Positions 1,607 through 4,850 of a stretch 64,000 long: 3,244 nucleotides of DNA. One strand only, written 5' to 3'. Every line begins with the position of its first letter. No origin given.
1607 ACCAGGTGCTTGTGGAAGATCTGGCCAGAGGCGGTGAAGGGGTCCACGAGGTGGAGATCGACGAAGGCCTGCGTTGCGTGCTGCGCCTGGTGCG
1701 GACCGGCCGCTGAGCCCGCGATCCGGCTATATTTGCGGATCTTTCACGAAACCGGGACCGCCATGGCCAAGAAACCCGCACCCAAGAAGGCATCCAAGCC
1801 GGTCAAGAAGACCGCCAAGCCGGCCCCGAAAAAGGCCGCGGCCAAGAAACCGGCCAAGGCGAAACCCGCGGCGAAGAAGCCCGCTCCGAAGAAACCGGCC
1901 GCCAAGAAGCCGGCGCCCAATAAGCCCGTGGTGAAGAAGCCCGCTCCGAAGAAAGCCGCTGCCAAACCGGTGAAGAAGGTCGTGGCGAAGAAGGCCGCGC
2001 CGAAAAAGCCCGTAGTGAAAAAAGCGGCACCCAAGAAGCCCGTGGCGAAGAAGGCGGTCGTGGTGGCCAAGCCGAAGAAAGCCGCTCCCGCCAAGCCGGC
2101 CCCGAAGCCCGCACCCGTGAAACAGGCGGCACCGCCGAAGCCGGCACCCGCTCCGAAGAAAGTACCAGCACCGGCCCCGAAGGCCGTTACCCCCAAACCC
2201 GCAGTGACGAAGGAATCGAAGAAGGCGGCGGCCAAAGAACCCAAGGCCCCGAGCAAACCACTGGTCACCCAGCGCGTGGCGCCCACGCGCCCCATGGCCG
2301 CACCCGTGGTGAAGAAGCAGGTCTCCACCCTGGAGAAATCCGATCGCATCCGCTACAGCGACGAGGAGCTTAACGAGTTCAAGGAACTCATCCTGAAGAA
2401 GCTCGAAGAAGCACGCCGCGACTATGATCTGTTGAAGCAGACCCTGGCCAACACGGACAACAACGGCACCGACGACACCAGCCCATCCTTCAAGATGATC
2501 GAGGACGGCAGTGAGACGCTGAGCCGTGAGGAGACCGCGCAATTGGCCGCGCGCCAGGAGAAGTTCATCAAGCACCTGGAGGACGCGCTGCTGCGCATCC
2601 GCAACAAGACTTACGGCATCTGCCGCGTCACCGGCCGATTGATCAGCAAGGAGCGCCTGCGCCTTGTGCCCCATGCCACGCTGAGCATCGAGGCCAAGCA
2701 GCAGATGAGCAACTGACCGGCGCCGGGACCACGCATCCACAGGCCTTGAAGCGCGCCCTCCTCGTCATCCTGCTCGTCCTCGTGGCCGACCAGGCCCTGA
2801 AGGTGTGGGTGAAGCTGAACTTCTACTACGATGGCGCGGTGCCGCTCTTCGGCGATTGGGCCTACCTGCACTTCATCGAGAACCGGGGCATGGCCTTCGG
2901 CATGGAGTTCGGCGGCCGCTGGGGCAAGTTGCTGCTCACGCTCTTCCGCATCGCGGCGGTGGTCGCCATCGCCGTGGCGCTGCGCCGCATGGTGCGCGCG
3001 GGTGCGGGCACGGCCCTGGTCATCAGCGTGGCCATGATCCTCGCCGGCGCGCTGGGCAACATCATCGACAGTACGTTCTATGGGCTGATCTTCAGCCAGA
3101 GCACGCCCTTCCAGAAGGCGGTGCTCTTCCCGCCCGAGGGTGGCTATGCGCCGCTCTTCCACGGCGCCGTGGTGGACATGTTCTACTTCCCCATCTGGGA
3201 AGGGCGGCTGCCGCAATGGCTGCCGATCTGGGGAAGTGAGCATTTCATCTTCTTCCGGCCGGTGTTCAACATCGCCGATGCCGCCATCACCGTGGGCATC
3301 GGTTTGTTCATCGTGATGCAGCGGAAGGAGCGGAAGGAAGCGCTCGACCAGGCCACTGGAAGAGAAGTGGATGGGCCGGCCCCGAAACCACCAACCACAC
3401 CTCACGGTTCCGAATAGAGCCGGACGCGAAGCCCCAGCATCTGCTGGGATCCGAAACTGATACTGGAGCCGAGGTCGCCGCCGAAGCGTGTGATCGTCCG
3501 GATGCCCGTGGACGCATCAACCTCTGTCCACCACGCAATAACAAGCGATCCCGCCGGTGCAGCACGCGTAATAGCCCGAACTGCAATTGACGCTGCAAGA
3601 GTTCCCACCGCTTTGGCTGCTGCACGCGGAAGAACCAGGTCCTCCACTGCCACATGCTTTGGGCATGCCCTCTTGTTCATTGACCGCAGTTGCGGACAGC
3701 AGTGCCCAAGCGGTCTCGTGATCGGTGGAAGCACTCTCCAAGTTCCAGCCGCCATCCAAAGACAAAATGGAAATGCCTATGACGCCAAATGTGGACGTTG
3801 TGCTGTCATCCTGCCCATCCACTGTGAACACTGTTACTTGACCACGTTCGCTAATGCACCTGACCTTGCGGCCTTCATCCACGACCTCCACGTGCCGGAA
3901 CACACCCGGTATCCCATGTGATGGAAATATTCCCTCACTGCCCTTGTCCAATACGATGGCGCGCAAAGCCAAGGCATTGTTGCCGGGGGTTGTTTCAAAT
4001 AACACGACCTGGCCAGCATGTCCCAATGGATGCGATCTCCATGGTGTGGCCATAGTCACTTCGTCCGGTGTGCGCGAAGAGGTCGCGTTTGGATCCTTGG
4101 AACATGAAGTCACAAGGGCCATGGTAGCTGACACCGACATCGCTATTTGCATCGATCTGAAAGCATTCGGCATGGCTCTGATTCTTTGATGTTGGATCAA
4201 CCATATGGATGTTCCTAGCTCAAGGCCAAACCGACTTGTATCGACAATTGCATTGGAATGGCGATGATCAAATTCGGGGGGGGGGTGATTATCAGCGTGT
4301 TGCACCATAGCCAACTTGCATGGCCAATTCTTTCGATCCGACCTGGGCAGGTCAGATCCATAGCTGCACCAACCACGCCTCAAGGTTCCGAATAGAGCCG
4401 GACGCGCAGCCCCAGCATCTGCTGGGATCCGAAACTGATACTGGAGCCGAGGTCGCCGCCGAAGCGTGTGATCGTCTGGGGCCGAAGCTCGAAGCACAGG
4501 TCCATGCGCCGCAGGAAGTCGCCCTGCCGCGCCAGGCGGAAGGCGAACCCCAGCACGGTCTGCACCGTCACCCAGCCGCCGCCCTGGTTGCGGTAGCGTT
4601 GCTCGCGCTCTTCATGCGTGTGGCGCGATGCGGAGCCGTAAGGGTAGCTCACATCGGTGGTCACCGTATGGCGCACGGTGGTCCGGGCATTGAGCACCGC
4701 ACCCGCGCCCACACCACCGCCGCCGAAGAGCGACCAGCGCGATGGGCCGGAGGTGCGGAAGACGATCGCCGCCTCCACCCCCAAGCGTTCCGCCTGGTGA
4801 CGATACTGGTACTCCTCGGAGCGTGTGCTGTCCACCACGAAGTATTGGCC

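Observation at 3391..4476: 870-bp low-GC cassette bracketed by 108-bp direct repeats that duplicate the overlapping 3' ends of lspA and an OMP gene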

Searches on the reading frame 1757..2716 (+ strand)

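Call 6: search_protein_families(library=pfam, proteins=[window:1757-2716:+], max_evalue=0.01)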
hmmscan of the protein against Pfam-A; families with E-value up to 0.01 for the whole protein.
window:1757-2716:+ (319 aa): 2 families
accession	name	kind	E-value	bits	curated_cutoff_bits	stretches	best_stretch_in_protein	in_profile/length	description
PF01258.23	zf-dskA_traR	-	4.8e-07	30.1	24.9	1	285-315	2-32/36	Prokaryotic dksA/traR C4-type zinc finger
PF07382.16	HC2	-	0.0028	18.2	40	0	17-183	5-166/194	Histone H1-like nucleoprotein HC2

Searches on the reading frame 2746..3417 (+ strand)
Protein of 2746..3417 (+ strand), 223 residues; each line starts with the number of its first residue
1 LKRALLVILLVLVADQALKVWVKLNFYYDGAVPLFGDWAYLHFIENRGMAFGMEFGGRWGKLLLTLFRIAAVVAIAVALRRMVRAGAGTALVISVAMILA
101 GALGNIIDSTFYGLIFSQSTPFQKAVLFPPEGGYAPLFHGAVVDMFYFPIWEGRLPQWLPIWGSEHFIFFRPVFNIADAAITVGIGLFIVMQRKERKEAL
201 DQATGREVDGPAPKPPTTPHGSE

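Call 6: search_protein_families(library=pfam, proteins=[window:2746-3417:+], max_evalue=0.01)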
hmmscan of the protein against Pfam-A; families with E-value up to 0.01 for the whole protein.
window:2746-3417:+ (223 aa): 1 family
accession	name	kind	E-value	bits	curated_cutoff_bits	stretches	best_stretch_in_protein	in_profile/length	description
PF01252.23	Peptidase_A8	-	3.4e-34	118.5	25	1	7-190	1-138/142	Signal peptidase (SPase) II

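Call 12: find_encoding_contigs(protein=window:2746-3414:+, flank=10000, max_places=10)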
Protein seq(223 aa) (223 aa): 3 contigs read that carry it; 3 places shown.
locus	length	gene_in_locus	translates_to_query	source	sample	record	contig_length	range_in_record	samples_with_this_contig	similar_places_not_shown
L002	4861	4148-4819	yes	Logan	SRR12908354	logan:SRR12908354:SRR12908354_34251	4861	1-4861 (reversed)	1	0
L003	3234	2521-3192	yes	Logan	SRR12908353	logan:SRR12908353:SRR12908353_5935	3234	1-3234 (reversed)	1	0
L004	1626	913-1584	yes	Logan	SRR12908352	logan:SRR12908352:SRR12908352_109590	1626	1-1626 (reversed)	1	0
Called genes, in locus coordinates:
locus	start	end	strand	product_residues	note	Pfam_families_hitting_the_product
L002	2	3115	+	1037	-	?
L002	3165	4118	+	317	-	PF01258:zf-dskA_traR (weak)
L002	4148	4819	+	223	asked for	PF01252:Peptidase_A8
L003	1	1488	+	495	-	?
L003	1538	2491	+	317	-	PF01258:zf-dskA_traR (weak)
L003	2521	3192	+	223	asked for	PF01252:Peptidase_A8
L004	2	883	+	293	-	?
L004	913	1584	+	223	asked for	PF01252:Peptidase_A8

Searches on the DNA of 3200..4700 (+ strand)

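Call 30: search_dna_similar(query=window:3499-4368:+, collection=plasmids, mode=distant)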
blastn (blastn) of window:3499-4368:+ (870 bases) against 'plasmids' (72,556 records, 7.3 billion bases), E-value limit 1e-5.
No match.

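Call 31: search_dna_similar(query=window:3499-4368:+, collection=phages, mode=distant)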
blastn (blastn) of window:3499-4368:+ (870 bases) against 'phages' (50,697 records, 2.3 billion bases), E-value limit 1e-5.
No match.
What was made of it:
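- Tried and rejected: Cassette DNA against plasmids and phages (calls 30, 31).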

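Call 89: search_rna_families(source=window, start=3200, end=4700, threshold=evalue, max_evalue=1)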
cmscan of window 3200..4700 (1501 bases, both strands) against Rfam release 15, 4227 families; matches with E-value up to 1: 1.
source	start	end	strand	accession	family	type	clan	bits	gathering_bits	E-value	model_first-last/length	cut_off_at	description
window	3570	3664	-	RF02347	ar45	Gene; sRNA;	-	16.8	40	0.95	1-148/148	no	Alphaproteobacterial sRNA ar45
